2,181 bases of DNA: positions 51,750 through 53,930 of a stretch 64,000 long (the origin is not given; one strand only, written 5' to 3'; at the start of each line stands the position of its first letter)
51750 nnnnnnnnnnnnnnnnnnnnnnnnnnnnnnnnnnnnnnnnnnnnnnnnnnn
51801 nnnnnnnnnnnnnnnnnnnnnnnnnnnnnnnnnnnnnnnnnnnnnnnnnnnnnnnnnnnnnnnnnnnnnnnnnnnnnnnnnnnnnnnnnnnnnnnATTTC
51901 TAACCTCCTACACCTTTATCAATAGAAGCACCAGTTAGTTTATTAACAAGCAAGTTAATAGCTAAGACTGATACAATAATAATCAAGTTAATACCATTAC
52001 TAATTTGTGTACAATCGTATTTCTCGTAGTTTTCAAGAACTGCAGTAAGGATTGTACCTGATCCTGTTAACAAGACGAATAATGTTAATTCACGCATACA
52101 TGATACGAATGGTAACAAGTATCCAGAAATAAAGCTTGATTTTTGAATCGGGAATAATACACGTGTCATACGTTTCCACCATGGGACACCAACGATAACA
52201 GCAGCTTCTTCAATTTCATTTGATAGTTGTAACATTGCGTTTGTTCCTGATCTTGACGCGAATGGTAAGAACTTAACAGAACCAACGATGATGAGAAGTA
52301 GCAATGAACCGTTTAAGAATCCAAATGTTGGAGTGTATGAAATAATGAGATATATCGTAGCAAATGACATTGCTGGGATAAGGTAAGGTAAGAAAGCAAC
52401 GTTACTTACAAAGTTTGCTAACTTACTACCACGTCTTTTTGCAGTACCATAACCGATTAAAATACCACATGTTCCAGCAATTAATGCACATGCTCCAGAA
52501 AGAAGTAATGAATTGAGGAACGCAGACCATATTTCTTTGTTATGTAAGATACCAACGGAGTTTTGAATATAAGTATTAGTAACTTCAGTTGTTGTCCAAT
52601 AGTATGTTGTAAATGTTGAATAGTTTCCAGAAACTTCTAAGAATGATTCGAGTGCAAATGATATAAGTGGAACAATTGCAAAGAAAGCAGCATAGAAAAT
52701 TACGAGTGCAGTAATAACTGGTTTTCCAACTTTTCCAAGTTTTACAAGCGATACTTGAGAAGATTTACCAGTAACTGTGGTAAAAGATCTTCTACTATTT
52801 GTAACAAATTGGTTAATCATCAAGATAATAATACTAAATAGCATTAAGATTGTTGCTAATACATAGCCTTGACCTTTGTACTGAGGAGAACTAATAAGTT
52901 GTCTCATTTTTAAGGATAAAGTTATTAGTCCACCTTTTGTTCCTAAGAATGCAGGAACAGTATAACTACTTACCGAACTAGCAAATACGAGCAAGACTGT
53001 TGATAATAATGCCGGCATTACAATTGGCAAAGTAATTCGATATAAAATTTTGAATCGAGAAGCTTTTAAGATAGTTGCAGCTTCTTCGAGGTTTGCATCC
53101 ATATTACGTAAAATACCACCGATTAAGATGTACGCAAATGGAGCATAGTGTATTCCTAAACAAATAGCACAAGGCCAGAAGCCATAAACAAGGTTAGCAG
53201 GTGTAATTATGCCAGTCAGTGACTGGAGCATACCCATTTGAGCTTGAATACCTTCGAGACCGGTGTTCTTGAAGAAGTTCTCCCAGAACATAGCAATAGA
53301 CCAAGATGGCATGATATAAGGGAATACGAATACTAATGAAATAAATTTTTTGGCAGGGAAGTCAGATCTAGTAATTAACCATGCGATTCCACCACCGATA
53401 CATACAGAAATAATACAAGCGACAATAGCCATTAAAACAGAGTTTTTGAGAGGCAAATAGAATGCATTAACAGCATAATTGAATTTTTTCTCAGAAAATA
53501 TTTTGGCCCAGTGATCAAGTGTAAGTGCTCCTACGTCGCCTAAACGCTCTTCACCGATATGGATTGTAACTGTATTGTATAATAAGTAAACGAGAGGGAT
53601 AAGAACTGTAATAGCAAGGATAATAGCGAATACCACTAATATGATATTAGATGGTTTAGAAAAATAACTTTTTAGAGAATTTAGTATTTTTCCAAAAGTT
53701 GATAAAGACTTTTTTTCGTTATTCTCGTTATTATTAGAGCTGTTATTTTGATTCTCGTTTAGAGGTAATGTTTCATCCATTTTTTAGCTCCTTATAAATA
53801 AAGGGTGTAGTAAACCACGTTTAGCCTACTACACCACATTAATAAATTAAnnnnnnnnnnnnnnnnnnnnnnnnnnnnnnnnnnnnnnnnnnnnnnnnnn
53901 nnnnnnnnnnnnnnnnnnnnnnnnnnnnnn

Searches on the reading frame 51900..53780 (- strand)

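Call 25: search_protein_families(library=pfam, proteins=[window:51900-53780:-], max_evalue=0.00001)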
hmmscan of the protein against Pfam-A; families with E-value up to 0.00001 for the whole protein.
window:51900-53780:- (626 aa): 1 family
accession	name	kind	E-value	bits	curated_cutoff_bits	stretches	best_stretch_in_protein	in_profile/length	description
PF00528.27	BPD_transp_1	-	5.5e-28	98.4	26.4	2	130-321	6-171/184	Binding-protein-dependent transport system inner membrane component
